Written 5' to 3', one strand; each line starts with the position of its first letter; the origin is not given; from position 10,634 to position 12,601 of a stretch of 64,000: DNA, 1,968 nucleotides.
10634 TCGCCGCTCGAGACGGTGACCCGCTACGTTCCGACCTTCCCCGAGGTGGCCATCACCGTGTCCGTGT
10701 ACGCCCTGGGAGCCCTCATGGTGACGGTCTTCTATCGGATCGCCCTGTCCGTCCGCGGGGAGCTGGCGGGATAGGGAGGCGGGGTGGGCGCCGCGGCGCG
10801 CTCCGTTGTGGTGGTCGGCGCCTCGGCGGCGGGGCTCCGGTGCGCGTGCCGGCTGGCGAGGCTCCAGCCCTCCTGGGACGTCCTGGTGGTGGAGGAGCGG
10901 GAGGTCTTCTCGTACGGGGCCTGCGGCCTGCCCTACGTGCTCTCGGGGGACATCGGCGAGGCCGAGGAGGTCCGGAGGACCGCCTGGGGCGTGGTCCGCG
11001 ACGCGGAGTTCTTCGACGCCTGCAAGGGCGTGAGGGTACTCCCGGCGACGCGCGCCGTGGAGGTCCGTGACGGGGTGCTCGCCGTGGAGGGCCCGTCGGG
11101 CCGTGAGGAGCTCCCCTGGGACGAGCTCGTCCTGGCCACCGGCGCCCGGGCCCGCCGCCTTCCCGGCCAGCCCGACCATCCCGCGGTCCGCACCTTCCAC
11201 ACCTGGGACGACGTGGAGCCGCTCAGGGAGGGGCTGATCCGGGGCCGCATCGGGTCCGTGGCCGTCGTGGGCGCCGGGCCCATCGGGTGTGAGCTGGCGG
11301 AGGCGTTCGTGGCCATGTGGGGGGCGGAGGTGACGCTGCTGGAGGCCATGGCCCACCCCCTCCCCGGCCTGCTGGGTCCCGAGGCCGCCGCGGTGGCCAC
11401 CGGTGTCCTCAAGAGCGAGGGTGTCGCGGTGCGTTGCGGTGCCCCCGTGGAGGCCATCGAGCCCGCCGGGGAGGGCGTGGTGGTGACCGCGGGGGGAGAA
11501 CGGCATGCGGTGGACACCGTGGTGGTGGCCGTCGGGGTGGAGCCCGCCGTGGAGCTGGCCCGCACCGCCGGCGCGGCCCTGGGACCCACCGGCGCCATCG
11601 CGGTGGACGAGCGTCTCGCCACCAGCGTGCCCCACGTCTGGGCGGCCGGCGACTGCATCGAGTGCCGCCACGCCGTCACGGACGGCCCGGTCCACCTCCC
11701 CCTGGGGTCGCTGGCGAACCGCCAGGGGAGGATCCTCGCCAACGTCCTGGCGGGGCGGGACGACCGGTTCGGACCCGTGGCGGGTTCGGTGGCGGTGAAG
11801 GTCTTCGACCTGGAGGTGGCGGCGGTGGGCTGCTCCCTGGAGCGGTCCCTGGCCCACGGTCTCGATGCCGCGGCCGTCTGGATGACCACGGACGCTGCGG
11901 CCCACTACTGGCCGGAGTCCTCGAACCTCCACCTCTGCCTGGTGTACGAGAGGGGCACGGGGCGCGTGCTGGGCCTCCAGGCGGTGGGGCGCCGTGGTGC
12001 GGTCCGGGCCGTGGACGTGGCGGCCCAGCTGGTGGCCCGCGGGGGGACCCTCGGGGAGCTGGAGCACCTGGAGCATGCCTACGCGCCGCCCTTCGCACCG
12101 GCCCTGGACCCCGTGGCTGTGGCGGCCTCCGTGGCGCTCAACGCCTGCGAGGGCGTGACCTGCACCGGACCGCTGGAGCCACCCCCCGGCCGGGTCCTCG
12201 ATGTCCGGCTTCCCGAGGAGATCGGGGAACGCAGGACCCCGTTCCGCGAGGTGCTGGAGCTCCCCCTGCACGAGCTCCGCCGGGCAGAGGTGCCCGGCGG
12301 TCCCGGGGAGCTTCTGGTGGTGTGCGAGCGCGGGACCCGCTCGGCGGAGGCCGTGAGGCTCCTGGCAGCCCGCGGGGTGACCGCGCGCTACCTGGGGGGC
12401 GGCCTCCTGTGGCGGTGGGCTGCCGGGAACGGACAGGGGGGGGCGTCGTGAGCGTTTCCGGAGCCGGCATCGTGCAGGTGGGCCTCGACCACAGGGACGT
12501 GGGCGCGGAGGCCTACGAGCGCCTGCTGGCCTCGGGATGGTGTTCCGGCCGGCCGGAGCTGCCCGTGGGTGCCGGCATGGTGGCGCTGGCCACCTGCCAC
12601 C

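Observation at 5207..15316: Dsr membrane complex operon that carries its own persulfide-reductase-like flavoprotein and tetrapyrrole/siroheme genes, with no dsrAB/dsrC in 64 kb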

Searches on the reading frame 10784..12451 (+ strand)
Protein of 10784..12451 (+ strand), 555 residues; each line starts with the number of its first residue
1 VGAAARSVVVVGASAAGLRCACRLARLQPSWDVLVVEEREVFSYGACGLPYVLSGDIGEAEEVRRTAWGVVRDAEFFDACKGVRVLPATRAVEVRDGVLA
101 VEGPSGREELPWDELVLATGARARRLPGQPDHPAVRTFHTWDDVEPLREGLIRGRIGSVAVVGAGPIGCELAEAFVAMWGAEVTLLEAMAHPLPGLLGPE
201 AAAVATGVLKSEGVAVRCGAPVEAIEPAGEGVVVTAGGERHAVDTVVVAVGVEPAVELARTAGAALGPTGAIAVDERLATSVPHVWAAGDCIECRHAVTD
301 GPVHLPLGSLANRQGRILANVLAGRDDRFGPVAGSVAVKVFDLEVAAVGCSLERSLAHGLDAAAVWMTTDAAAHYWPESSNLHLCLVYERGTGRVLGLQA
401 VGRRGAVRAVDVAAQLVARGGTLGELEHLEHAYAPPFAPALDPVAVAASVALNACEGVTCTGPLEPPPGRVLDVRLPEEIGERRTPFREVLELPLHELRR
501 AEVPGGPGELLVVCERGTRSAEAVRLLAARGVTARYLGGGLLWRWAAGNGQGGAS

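Call 3: search_protein_families(library=pfam, proteins=[window:10784-12451:+], max_evalue=0.01)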
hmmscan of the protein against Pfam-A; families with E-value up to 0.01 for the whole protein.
window:10784-12451:+ (555 aa): 10 families
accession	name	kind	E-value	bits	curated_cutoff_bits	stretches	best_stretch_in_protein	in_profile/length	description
PF07992.20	Pyr_redox_2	-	1.1e-58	199.4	26.1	1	7-292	2-277/291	Pyridine nucleotide-disulphide oxidoreductase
PF00070.33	Pyr_redox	-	1.7e-17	64.2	22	1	158-233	1-75/82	Pyridine nucleotide-disulphide oxidoreductase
PF02852.28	Pyr_redox_dim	-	2.1e-08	34.8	25.3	1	337-441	3-106/110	Pyridine nucleotide-disulphide oxidoreductase, dimerisation domain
PF13450.12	NAD_binding_8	-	1.7e-06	28.6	21.9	1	10-42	1-31/68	NAD(P)-binding Rossmann-like domain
PF13738.12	Pyr_redox_3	-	8.8e-06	25.6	30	0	158-289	166-305/305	Pyridine nucleotide-disulphide oxidoreductase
PF03486.20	HI0933_like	-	3.3e-05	23.9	50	0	7-39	2-32/244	HI0933-like protein Rossmann domain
PF13454.12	NAD_binding_9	-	6.1e-05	23.5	21.8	0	211-252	111-154/155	FAD-NAD(P)-binding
PF01946.23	Thi4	-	0.0027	17.4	26.2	0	6-45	18-56/235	Thi4 family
PF01593.30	Amino_oxidase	-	0.0045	16.8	19.8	0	206-255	212-259/443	Flavin containing amine oxidoreductase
PF05834.18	Lycopene_cycl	-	0.0067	16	23.4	0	8-40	2-34/380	Lycopene cyclase protein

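Call 4: search_protein_families(library=ncbifam, proteins=[window:10784-12451:+], max_evalue=0.001)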
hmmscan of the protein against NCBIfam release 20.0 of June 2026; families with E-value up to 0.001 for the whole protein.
window:10784-12451:+ (555 aa): 50 families (the best 25 are shown)
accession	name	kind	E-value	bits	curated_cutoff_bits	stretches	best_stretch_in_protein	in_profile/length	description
TIGR03385.1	CoA_CoA_reduc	equivalog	1.5e-87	294.2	578.8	1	8-448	2-439/439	CoA-disulfide reductase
NF007123.0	PRK09564.1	equivalog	6.3e-77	259.1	458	1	8-451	3-443/444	CoA-disulfide reductase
NF010037.0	PRK13512.1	equivalog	2.6e-48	165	394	1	7-441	3-427/438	CoA-disulfide reductase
NF046103.1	NOXase_Strep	equivalog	1.1e-40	140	600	1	8-448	2-438/442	H2O-forming NADH oxidase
NF045765.1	PhenlGlyoxDHPadH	equivalog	1.6e-32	113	475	1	9-342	6-326/416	NADH-dependent phenylglyoxylate dehydrogenase subunit epsilon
TIGR02053.1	MerA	equivalog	4.3e-32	111.7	454.45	1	70-433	97-439/465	mercury(II) reductase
TIGR01350.1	lipoamide_DH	equivalog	3.7e-30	105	408.8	1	95-432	115-439/461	dihydrolipoyl dehydrogenase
NF041682.1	ant_diox_AndAa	equivalog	1.1e-28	100.1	650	1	6-329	4-316/406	anthranilate 1,2-dioxygenase system ferredoxin--NAD(+) reductase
NF042949.2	3PPDioc_HcaD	equivalog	1.2e-27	96.6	450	1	7-319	3-302/386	3-phenylpropionate/cinnamic acid dioxygenase ferredoxin--NAD(+) reductase subunit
NF003437.0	PRK04965.1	equivalog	1.6e-27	96.5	392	1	6-298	3-281/378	NADH:flavorubredoxin reductase NorW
TIGR02374.1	nitri_red_nirB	equivalog_domain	2.7e-27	95.6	578.35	1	8-350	1-330/794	nitrite reductase large subunit NirB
NF004991.0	PRK06370.1-3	subfamily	3.6e-25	88.5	620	1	108-433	161-473/509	FAD-containing oxidoreductase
NF005883.0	PRK07845.1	equivalog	4.8e-22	78.6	479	1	81-401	106-414/466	NAD(P)H-quinone dehydrogenase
NF040477.1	chlor_oxi_RclA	equivalog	6.7e-22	77.7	740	1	90-291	98-293/441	reactive chlorine resistance oxidoreductase RclA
NF004943.0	PRK06292.2-1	equivalog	2.6e-20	72.7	432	1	100-432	119-440/456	dihydrolipoyl dehydrogenase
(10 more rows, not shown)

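Call 11: find_encoding_contigs(protein=window:10784-12448:+, flank=10000, max_places=6)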
Protein window:10784-12448:+ (555 aa): 2 contigs read that carry it; 1 place shown.
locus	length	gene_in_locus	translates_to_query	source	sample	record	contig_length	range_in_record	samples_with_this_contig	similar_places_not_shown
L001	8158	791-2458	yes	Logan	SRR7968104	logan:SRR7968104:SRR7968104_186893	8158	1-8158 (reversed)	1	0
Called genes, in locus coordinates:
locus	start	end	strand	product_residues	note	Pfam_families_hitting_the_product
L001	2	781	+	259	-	?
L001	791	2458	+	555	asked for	PF07992:Pyr_redox_2, PF13450:NAD_binding_8 (faint), PF13738:Pyr_redox_3 (faint), PF00070:Pyr_redox, PF02852:Pyr_redox_dim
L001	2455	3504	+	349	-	PF05201:GlutR_N, PF01488:Shikimate_DH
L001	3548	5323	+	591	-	PF13241:NAD_binding_7, PF00590:TP_methylase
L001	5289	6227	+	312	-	PF12974:Phosphonate-bd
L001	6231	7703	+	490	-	PF17203:sCache_3_2, PF00672:HAMP, PF00512:HisKA, PF02518:HATPase_c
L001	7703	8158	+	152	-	?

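Call 12: find_homologous_proteins(query=window:10784-12448:+)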
Query window:10784-12448:+ (555 aa): 2360 proteins with E <= 0.001 among 8000 candidates; the best 120 are listed.
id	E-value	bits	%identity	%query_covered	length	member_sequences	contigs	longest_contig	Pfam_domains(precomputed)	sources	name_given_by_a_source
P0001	0.0e+0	1209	100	100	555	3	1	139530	PF13450.13,PF02852.29,PF07992.21,PF00070.34,PF13738.13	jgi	-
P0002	7.0e-272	921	78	100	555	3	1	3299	PF13450.13,PF02852.29,PF07992.21,PF00070.34,PF03486.21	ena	-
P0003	4.0e-203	694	62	99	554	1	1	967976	PF13450.13,PF02852.29,PF07992.21,PF00070.34,PF13738.13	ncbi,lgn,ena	-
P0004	7.4e-202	690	64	99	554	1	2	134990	PF13450.13,PF02852.29,PF07992.21,PF00070.34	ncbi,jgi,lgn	-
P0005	1.1e-201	690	62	98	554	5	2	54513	PF02852.29,PF07992.21,PF00070.34,PF00581.26,PF05834.19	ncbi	-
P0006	1.7e-200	686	61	99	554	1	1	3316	PF01593.31,PF13450.13,PF02852.29,PF07992.21,PF00070.34,PF03486.21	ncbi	-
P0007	1.6e-199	683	63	98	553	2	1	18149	PF13450.13,PF02852.29,PF07992.21,PF00070.34,PF13738.13,PF03486.21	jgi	-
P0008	7.2e-198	677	63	97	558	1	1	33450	PF13450.13,PF02852.29,PF07992.21,PF00070.34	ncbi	-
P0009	2.7e-197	675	61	98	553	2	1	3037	PF13450.13,PF02852.29,PF07992.21,PF00070.34,PF03486.21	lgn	-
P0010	3.0e-197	675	60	98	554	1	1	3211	PF13450.13,PF02852.29,PF07992.21,PF00070.34,PF13738.13,PF03486.21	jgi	-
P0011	2.1e-196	672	62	98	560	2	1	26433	PF01593.31,PF13450.13,PF02852.29,PF07992.21,PF00070.34,PF05834.19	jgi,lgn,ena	-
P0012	4.6e-196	671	60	96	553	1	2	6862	PF13450.13,PF02852.29,PF07992.21,PF00070.34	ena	-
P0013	9.7e-196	670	63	99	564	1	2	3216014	PF02852.29,PF07992.21,PF00070.34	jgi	jgi:NADPH-dependent 2,4-dienoyl-CoA reductase/sulfur reductase-like enzyme/rhodanese-related sulfurt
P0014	1.3e-195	670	61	98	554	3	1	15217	PF13450.13,PF02852.29,PF07992.21,PF00070.34,PF13738.13,PF03486.21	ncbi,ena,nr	ncbi:MAG: FAD-dependent oxidoreductase [Acidobacteria bacterium]|nr:FAD-dependent oxidoreductase [Ac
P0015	3.4e-195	668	63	98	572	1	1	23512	PF01266.31,PF01593.31,PF02852.29,PF07992.21,PF00070.34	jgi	jgi:NADPH-dependent 2,4-dienoyl-CoA reductase/sulfur reductase-like enzyme/rhodanese-related sulfurt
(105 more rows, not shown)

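Call 14: find_related_loci(query=A1, collection=genome_contigs, flank=10000)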
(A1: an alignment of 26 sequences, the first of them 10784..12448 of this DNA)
Query A1 (555 aa) in genome_contigs; peptide patterns used: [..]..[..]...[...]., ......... (x = any residue, [..] = any of these).
600 stretches matched a pattern (row limit reached: there are more); 553 encode a relative of the query (tblastn E <= 1e-3); the best 80 are kept; 80 distinct loci.
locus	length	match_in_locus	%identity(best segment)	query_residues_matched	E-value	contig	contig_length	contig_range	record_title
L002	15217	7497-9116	61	5-543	0e+0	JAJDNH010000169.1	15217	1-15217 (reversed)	MAG: Acidobacteria bacterium isolate ALJrbin.24 k141_9386899, whole genome shotgun sequence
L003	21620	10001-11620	60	6-547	0e+0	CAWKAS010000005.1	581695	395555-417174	MAG: uncultured Acidobacteriota bacterium isolate MFD09779.bin.1.286 genome assembly, contig: contig_28784, whole genome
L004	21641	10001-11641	64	1-544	0e+0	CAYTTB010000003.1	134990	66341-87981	MAG TPA_asm: uncultured Thermoanaerobaculia bacterium isolate SRP216583_co2_235 genome assembly, contig: NODE_24_length_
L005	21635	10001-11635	60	3-543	0e+0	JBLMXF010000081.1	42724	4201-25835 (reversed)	MAG: Acidobacteriota bacterium isolate MAG263 PRJNA957066_bin43_renamed_80, whole genome shotgun sequence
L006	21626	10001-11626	59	7-544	0e+0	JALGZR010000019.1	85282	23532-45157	MAG: bacterium isolate M3-44_Bin_119 M3-44_Bin_119_scaffold_2787, whole genome shotgun sequence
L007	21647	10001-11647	58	1-545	0e+0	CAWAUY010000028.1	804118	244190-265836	MAG: Candidatus Sulfomarinibacteraceae bacterium isolate MFD03804.bin.2.94 genome assembly, contig: contig_63705, whole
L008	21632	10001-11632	60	5-548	3e-180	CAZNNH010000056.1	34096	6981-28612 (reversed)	MAG TPA_asm: uncultured Acidobacteriota bacterium isolate binchicken_co129_729 genome assembly, contig: NODE_3264_length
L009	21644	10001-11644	59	1-544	5e-180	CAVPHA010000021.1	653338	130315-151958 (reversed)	MAG: uncultured Acidobacteriota bacterium isolate MFD09964.bin.2.45 genome assembly, contig: contig_5218, whole genome s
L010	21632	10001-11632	58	5-544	2e-178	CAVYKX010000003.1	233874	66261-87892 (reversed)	MAG: Candidatus Sulfomarinibacteraceae bacterium isolate MFD03804.bin.2.5 genome assembly, contig: contig_21620, whole g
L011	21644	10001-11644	57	1-544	4e-175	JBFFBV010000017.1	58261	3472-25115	MAG: Candidatus Sulfomarinibacter sp. isolate Mix_mud12.2021.10.15 k141_3126033_length_58261_cov_11.6852, whole genome s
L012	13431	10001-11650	57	1-548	1e-174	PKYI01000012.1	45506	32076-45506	MAG: Acidobacteria bacterium isolate palsa_272 73.20120500_P19.29_contig_598, whole genome shotgun sequence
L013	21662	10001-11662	56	2-551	2e-170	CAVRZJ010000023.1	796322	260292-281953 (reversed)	MAG: uncultured Acidobacteriota bacterium isolate MFD05942.bin.2.248 genome assembly, contig: contig_8346, whole genome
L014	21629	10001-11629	57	6-544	6e-170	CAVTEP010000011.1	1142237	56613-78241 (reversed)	MAG: Candidatus Sulfomarinibacteraceae bacterium isolate MFD09779.bin.1.340 genome assembly, contig: contig_6898, whole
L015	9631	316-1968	55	3-551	4e-169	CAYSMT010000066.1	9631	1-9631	MAG TPA_asm: uncultured Acidobacteriota bacterium isolate binchicken_co67_38 genome assembly, contig: NODE_7883_length_9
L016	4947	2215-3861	54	5-550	1e-172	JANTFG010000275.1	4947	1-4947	MAG: Thermoanaerobaculales bacterium isolate bin100100 c_000000020700, whole genome shotgun sequence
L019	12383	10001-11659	51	1-550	1e-163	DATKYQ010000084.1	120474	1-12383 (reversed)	MAG TPA_asm: Myxococcota bacterium isolate SMAG_U14223 k141_4552247, whole genome shotgun sequence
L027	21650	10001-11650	35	3-541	3e-106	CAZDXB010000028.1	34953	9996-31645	MAG TPA_asm: uncultured Hyphomicrobiales bacterium isolate SRP141376_co1_185 genome assembly, contig: NODE_2862_length_3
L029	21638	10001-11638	35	7-542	4e-103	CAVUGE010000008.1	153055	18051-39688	MAG: uncultured Bacteroidetes bacterium isolate MFD02416.bin.2.156 genome assembly, contig: contig_13227, whole genome s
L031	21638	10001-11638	34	7-542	6e-100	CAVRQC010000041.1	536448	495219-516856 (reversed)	MAG: uncultured Ignavibacteriales bacterium isolate MFD02923.bin.1.144 genome assembly, contig: contig_9716, whole genom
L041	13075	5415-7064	39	8-545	2e-85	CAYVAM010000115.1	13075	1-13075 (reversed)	MAG TPA_asm: uncultured Anaerolineales bacterium isolate binchicken_co211_313 genome assembly, contig: NODE_3215_length_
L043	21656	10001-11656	39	5-545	3e-83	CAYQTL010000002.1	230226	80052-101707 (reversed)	MAG TPA_asm: uncultured Thermoanaerobaculia bacterium isolate SRP332253_co2_167 genome assembly, contig: NODE_22_length_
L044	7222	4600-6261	38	3-545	1e-82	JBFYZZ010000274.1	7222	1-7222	MAG: Deltaproteobacteria bacterium isolate PPR_0452 k121_3174499, whole genome shotgun sequence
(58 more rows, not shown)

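Call 24: search_solved_structures(query=window:10784-12448:+, max_evalue=1e-10, show_alignments=2)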
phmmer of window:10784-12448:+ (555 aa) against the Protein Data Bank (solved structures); distinct sequences matched with E-value up to 1e-10: 71 (the best 60 are shown).
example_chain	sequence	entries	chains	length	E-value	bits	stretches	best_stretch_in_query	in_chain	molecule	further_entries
6pfz_D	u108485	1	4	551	3.8e-91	309.9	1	7-542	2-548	NADH oxidase (NoxA-3)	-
3iwa_A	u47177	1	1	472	1.7e-81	278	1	6-457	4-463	FAD-dependent pyridine nucleotide-disulphide oxidoreductase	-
6ruz_A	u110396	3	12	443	2.3e-79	271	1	6-450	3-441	NADH oxidase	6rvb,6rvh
8a56_A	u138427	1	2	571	3.6e-71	243.9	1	5-541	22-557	Coenzyme A-persulfide reductase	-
3icr_A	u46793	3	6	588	4.8e-67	230.3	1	5-541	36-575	Coenzyme A-Disulfide Reductase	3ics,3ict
4fx9_A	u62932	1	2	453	1.4e-62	215.6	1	6-450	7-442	Coenzyme A disulfide reductase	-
3kd9_A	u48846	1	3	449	1.8e-62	215.2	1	6-450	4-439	Coenzyme A disulfide reductase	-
5l1n_A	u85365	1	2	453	2.4e-61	211.5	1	6-450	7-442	Coenzyme A disulfide reductase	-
4ocg_A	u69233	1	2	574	8.8e-61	209.6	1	7-541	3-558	FAD-dependent pyridine nucleotide-disulphide oxidoreductase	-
3nta_A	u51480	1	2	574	2e-60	208.4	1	7-541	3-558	FAD-dependent pyridine nucleotide-disulphide oxidoreductase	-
3ntd_A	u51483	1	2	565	5.1e-59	203.8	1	7-541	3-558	FAD-dependent pyridine nucleotide-disulphide oxidoreductase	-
3nt6_A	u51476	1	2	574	1.1e-57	199.4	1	7-541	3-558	FAD-dependent pyridine nucleotide-disulphide oxidoreductase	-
3cgb_A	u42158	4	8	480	6.2e-49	170.5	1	7-448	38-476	Pyridine nucleotide-disulfide oxidoreductase, class I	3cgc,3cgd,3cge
1yqz_A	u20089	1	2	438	7.3e-42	147.2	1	7-442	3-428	coenzyme A disulfide reductase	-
4em3_A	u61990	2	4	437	8.2e-42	147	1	8-442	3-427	Coenzyme A disulfide reductase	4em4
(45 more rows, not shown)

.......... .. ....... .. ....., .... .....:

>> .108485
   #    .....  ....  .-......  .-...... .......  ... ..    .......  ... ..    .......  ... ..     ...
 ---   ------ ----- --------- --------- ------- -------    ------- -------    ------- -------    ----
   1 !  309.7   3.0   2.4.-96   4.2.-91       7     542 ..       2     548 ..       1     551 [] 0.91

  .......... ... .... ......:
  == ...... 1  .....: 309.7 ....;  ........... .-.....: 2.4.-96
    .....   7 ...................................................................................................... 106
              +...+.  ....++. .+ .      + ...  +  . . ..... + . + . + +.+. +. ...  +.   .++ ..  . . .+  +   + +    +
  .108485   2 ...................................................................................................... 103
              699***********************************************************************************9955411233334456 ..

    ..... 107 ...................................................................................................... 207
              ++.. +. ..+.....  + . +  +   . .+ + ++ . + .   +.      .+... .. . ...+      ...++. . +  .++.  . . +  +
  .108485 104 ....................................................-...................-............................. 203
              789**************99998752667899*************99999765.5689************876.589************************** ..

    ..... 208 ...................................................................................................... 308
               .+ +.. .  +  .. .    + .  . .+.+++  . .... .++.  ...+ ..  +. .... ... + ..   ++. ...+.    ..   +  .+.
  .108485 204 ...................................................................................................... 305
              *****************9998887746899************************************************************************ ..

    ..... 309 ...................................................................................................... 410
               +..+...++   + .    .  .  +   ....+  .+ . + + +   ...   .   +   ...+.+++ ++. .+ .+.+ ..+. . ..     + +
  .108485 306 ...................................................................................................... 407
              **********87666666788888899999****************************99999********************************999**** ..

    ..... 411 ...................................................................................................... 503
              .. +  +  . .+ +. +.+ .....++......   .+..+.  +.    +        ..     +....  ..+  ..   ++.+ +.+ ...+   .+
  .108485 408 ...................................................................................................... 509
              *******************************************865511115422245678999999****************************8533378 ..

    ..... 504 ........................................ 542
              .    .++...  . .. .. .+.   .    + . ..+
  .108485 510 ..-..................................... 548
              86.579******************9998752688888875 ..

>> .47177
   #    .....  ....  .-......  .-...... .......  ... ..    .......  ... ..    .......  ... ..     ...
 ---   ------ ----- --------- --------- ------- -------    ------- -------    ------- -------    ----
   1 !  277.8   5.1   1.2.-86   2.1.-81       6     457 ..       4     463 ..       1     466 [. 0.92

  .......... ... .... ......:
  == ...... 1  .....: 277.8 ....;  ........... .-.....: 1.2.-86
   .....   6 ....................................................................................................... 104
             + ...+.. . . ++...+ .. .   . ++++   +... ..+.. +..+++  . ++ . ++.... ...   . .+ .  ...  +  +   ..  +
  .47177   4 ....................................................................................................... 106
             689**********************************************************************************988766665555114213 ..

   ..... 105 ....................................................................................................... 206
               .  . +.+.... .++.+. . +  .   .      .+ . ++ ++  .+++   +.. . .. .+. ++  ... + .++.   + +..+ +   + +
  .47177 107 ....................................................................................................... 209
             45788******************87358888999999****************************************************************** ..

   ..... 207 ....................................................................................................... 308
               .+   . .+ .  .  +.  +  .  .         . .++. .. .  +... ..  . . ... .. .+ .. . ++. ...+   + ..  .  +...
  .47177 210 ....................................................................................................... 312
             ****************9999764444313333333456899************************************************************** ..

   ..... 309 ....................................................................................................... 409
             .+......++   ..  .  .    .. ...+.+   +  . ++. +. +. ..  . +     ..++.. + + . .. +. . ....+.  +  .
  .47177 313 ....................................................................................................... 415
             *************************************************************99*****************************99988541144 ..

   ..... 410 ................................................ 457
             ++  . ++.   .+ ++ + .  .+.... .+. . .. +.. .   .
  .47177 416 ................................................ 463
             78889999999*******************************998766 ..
